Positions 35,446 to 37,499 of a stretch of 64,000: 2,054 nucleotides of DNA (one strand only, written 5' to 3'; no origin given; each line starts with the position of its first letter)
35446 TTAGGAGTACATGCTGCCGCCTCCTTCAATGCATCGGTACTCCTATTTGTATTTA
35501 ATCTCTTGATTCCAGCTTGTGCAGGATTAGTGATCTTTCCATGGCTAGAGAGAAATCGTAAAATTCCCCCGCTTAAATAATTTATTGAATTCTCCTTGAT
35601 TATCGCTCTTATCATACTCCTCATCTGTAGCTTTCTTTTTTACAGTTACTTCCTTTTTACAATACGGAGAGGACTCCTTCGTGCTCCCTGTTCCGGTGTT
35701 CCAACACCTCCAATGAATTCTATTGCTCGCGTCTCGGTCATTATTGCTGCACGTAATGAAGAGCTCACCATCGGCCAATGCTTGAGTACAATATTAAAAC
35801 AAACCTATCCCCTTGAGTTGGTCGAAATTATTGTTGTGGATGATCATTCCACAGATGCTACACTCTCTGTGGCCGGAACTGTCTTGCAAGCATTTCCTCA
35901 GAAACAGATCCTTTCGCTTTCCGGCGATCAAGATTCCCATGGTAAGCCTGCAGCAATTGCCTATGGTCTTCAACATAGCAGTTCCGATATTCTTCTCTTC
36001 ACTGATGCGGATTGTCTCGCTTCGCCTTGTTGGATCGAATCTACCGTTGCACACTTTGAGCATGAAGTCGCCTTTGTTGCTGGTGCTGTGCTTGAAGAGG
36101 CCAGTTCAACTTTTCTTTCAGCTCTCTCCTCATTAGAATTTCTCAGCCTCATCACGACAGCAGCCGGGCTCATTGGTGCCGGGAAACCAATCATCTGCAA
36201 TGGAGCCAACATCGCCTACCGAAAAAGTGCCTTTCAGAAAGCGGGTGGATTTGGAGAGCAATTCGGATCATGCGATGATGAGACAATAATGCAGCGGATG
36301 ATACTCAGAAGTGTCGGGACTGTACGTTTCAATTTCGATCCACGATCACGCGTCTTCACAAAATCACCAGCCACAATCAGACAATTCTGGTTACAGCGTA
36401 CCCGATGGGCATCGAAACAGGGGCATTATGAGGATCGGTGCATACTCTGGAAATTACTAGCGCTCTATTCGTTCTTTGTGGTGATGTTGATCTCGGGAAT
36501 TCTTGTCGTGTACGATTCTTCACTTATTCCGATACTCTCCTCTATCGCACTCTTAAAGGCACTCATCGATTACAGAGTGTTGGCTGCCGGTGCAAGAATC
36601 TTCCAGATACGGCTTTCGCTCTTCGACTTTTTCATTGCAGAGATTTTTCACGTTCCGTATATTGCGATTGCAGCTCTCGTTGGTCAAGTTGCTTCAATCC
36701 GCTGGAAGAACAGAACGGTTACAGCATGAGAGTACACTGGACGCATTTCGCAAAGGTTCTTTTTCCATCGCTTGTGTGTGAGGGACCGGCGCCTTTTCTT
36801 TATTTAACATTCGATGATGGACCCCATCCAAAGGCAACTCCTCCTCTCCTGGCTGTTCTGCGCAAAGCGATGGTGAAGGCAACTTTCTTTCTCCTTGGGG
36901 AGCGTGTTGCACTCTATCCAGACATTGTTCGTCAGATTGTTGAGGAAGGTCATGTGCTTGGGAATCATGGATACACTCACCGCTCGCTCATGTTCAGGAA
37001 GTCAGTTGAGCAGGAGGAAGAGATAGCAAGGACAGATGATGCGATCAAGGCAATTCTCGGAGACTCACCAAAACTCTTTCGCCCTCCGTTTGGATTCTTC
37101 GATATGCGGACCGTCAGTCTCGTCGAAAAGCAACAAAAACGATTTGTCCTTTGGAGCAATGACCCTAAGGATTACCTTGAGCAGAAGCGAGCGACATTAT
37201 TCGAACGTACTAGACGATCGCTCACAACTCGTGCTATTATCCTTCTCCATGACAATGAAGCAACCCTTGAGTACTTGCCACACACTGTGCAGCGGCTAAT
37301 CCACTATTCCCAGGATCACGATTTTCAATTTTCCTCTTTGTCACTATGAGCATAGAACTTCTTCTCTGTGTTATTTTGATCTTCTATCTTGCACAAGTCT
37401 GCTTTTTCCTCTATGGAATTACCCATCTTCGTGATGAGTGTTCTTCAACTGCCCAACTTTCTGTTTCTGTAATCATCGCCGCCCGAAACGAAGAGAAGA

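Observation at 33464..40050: Coupled six-gene locus: three paralogous processive GT2s, an MprF-like flippase domain, a NodB-size deacetylase and a PHP hydrolase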

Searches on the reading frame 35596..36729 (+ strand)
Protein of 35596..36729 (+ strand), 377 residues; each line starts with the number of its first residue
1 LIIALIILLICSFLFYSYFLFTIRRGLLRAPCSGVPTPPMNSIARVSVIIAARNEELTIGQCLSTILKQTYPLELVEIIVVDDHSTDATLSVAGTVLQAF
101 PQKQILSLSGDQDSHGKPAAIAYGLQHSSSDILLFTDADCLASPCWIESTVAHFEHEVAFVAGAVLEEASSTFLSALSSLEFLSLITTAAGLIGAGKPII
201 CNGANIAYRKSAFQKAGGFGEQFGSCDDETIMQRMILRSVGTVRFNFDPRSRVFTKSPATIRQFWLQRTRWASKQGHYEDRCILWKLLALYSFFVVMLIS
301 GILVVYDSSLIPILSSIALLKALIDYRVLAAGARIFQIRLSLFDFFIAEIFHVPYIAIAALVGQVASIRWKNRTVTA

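Call 3: search_protein_families(library=pfam, proteins=[window:35596-36729:+], max_evalue=0.01)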
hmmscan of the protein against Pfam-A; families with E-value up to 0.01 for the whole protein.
window:35596-36729:+ (377 aa): 5 families
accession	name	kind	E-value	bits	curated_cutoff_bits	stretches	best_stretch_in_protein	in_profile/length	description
PF00535.33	Glycos_transf_2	-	4.4e-27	95.5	23.3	1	47-215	1-166/168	Glycosyl transferase family 2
PF13641.12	Glyco_tranf_2_3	-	9.5e-24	85.1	27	1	45-272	2-228/230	Glycosyltransferase like family 2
PF13632.12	Glyco_trans_2_3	-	4.3e-14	53.2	27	1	133-314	2-187/198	Glycosyl transferase family group 2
PF10111.15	Glyco_tranf_2_2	-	2.4e-13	50.6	27.3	1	47-239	1-203/276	Glycosyltransferase like family 2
PF13506.12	Glyco_transf_21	-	6.2e-09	36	21.7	1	119-272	20-173/174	Glycosyl transferase family 21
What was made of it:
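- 35596..36729 (+): GT2B: membrane GT2, orthogroup B (QRxRW), ATGA-coupled to the deacetylase; the candidate HexNAc transferase. Pfam GT2 hits (call 3).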

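Call 4: search_protein_families(library=ncbifam, proteins=[window:35596-36729:+], max_evalue=0.01)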
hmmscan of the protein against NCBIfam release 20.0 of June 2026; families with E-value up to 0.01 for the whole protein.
window:35596-36729:+ (377 aa): 24 families
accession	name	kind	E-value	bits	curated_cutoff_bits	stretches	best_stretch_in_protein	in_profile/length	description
TIGR03965.1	mycofact_glyco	equivalog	1e-25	90.6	280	1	39-282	69-307/467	mycofactocin biosynthesis glycosyltransferase MftF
TIGR03937.1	PgaC_IcaA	equivalog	7.6e-25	87.7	422.3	1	32-338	33-334/407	poly-beta-1,6-N-acetyl-D-glucosamine synthase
NF041875.1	EPS_EpsD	equivalog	3.9e-23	82.4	370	1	46-270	1-221/325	exopolysaccharide biosynthesis glycosyltransferase EpsD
TIGR03469.1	HpnB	hypoth_equivalog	1.4e-19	70.4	379.25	1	38-327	38-337/386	hopene-associated glycosyltransferase HpnB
NF041394.1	GtaseAglG_Halo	equivalog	4.8e-15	55.6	440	1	45-231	2-186/304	glucosyl-dolichyl phosphate glucuronosyltransferase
NF045692.1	OglycostaseCruG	equivalog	8.3e-15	54.6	600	1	13-240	10-242/386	2'-O-glycosyltransferase CruG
TIGR03111.1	glyc2_xrt_Gpos1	hypoth_equivalog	7.9e-13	48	363.95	1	40-173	45-183/439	TIGR03111 family XrtG-associated glycosyltransferase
NF010496.0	PRK13915.1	equivalog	1.1e-12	47.6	262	1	44-142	31-129/307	glucosyl-3-phosphoglycerate synthase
TIGR04242.1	nodulat_NodC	equivalog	4e-12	45.8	550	1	39-305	43-312/395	chitooligosaccharide synthase NodC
TIGR03472.1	HpnI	equivalog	1.8e-11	43.5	310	1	36-351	33-346/373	bacteriohopanetetrol glucosamine biosynthesis glycosyltransferase HpnI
TIGR04283.1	glyco_like_mftF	equivalog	1.9e-11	44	182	1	46-235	1-169/221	TIGR04283 family arsenosugar biosynthesis glycosyltransferase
NF007482.0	PRK10073.1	equivalog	3.2e-11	42.8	423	1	40-144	2-100/334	glycosyltransferase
NF038299.1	EPS_HpsN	equivalog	1.1e-10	41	425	1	45-183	2-137/317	hormogonium polysaccharide biosynthesis glycosyltransferase HpsN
NF047588.1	GlcsyltransPgfSStrep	equivalog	8.8e-10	38.3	500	1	45-165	2-121/308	glycosyltransferase PgfS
NF007986.1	PRK10714.1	equivalog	7.3e-08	31.8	529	1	41-191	3-151/316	undecaprenyl-phosphate 4-deoxy-4-formamido-L-arabinose transferase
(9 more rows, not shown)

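Call 53: search_solved_structures(query=window:35596-36726:+, max_evalue=0.001)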
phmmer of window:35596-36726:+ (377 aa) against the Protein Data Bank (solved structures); distinct sequences matched with E-value up to 0.001: 19.
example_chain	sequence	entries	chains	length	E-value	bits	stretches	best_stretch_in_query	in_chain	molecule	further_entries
6yv7_A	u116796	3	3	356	9.2e-14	54.8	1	15-232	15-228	Glycosyl transferase, family 2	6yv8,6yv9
6yv7_B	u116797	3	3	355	1.1e-13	54.5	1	22-232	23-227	Glycosyl transferase, family 2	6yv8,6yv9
6p61_A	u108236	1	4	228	1.2e-08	38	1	42-147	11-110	Glycosyltransferase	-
5tze_C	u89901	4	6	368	1.3e-06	31.2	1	45-152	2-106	Glycosyl transferase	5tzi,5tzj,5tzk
5tz8_A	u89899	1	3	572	2.8e-06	30.2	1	45-152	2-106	Glycosyl transferase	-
9bhc_C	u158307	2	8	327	2.8e-05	26.9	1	43-181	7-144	Undecaprenyl-phosphate 4-deoxy-4-formamido-L-arabinose transferase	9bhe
8vxh_A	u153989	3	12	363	3e-05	26.8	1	43-181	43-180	Undecaprenyl-phosphate 4-deoxy-4-formamido-L-arabinose transferase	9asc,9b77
8vh7_A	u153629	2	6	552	0.0001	25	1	44-143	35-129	Heparosan synthase B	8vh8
8viw_A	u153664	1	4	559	0.00011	25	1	44-143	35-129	Heparosan synthase B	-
9omj_A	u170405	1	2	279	0.00017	24.3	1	46-166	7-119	Glycosyltransferase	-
9omh_A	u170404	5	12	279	0.0002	24.1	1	46-166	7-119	Glycosyltransferase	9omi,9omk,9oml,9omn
9omm_A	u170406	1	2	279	0.0002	24.1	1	46-166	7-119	Glycosyltransferase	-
3f1y_A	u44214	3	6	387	0.00022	23.9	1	45-140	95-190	Mannosyl-3-phosphoglycerate synthase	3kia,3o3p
5ekp_C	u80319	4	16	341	0.00025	23.8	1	41-154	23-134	Uncharacterized glycosyltransferase sll0501 | Glycosyltransferase sll0501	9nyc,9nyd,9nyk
5eke_A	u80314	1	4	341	0.00025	23.8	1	41-154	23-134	Uncharacterized glycosyltransferase sll0501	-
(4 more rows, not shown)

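Call 72: list_cluster_members(proteins=[window:35713-36726:+, window:33473-34606:+, window:33494-34606:+, window:33488-34606:+])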
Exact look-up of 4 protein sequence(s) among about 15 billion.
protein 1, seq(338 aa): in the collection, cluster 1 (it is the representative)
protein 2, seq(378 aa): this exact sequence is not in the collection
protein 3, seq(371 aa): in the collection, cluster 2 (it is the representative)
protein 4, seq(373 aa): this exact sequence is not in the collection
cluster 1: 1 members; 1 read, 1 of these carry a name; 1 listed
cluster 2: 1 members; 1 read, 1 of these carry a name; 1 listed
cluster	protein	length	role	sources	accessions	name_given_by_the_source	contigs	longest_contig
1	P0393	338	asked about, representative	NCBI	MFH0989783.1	MAG: glycosyltransferase [bacterium]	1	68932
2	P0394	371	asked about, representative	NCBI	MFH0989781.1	MAG: glycosyltransferase [bacterium]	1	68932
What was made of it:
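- Checked: NCBI calls GT2A from TTG 33494 (371 aa) and GT2B from ATG 35713 (338 aa) (call 72).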

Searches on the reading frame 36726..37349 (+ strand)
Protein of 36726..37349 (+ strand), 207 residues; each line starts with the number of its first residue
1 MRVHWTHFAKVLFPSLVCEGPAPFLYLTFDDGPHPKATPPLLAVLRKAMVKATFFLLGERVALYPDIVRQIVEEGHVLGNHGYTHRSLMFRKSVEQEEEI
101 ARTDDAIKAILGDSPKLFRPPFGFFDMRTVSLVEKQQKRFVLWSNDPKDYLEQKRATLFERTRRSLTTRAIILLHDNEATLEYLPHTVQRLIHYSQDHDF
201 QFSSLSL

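Call 3: search_protein_families(library=pfam, proteins=[window:36726-37349:+], max_evalue=0.01)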
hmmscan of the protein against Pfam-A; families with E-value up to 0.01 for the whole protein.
window:36726-37349:+ (207 aa): 2 families
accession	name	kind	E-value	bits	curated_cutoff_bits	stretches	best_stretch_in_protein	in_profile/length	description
PF01522.26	Polysacc_deac_1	-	7e-36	123.4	23.1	1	21-137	5-120/124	Polysaccharide deacetylase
PF10096.14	DUF2334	-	0.0052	16.8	26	1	67-99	58-91/203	Uncharacterized protein conserved in bacteria (DUF2334)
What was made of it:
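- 36726..37349 (+): DAC: 207-aa CE4 / NodB-homology de-N-acetylase, predicted cytoplasmic. Polysacc_deac_1 at 123 bits (call 3).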

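Call 4: search_protein_families(library=ncbifam, proteins=[window:36726-37349:+], max_evalue=0.01)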
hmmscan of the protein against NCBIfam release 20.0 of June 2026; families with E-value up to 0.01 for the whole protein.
window:36726-37349:+ (207 aa): 8 families
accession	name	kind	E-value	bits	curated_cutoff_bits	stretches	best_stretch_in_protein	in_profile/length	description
TIGR02764.1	spore_ybaN_pdaB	equivalog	7.7e-39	133.4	237.4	1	27-203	10-185/191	polysaccharide deacetylase family sporulation protein PdaB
NF045821.1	PgAcgDacpgdA1_Bac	equivalog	4e-33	114.5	400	1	4-154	67-219/282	peptidoglycan-N-acetylglucosamine deacetylase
TIGR04243.1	nodulat_NodB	equivalog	5e-33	114.3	240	1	25-178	4-158/197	chitooligosaccharide deacetylase NodB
NF045820.1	PgAcgDacpgdA_Strep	equivalog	2.8e-30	105.5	800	1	26-204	271-443/463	peptidoglycan-N-acetylglucosamine deacetylase PgdA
TIGR02873.1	spore_ylxY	hypoth_equivalog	8.5e-28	97.3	391.5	1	39-190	101-252/268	probable sporulation protein, polysaccharide deacetylase family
TIGR02884.1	spore_pdaA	equivalog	8.9e-26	91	298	1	25-205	39-220/224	delta-lactam-biosynthetic de-N-acetylase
NF045822.1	PgAcgDacpgdA2_Bac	equivalog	1.3e-21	77.2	400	1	26-135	73-181/274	peptidoglycan-N-acetylglucosamine deacetylase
TIGR03006.1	pepcterm_polyde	equivalog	3.9e-13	49.1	276.2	1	38-121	36-119/272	XrtA system polysaccharide deacetylase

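Call 31: search_solved_structures(query=window:36726-37346:+, max_evalue=1e-10, show_alignments=2)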
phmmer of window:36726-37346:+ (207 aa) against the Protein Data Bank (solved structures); distinct sequences matched with E-value up to 1e-10: 31.
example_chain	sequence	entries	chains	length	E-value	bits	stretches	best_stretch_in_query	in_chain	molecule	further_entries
2c1g_A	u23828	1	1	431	5.5e-31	111.2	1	24-192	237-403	PEPTIDOGLYCAN GLCNAC DEACETYLASE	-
2c1i_A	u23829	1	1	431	2.8e-30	108.9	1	24-192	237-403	PEPTIDOGLYCAN GLCNAC DEACETYLASE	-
7y51_A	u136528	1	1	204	3.4e-28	102.1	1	25-192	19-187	Predicted xylanase/chitin deacetylase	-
7fbw_A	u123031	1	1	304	9.7e-28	100.6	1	25-192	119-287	Predicted xylanase/chitin deacetylase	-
5o6y_A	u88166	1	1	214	3.4e-27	98.9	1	5-176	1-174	Peptidoglycan N-acetylglucosamine deacetylase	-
4l1g_A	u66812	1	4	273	3.9e-26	95.4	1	4-176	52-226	Peptidoglycan N-acetylglucosamine deacetylase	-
6h8l_A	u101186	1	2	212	4.3e-26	95.2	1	25-180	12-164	Peptidoglycan-N-acetylmuramic acid deacetylase PdaC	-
5o6y_B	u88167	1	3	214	5.2e-26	95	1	5-176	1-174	Peptidoglycan N-acetylglucosamine deacetylase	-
6h8n_A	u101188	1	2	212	3e-25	92.5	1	25-180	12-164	Peptidoglycan-N-acetylmuramic acid deacetylase PdaC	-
2cc0_A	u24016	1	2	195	1.9e-22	83.4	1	24-191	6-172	ACETYL-XYLAN ESTERASE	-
6hm9_A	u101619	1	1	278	4.9e-21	78.8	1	24-191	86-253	Putative polysaccharide deacetylase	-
5lfz_A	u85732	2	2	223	6.4e-21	78.4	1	21-191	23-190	ArCE4A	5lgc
5n1j_A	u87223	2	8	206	9e-20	74.6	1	25-136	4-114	Peptidoglycan N-acetylglucosamine deacetylase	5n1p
5nc9_A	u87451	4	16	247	9.1e-20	74.6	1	24-135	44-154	Peptidoglycan N-acetylglucosamine deacetylase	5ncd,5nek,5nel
5nc6_A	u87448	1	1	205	9.8e-20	74.5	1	25-136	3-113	Peptidoglycan N-acetylglucosamine deacetylase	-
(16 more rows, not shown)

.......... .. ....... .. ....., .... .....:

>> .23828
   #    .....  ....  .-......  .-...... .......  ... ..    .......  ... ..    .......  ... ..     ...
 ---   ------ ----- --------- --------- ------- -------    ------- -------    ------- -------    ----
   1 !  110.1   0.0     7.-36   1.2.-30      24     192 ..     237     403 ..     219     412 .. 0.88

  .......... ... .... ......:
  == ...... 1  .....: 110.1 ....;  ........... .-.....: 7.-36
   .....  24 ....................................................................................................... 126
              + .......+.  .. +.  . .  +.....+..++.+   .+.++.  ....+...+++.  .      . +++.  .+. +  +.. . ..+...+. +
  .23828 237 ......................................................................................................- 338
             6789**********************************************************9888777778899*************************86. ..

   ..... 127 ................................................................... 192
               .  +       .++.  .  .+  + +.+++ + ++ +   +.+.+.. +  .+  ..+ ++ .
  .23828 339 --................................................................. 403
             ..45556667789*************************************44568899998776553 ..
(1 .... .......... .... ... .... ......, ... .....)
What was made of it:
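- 36726..37349 (+): It aligns to SpPgdA 2c1g (E 5.5e-31) with TFDDGP, HGYTH, RPPFG, DPKDY and LLHD (call 31).
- On CE4 / NodB-homology deacetylases: TFDDGP, HGYTH, RPPFG, DPKDY and LLHD align to SpPgdA 2c1g (call 31).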
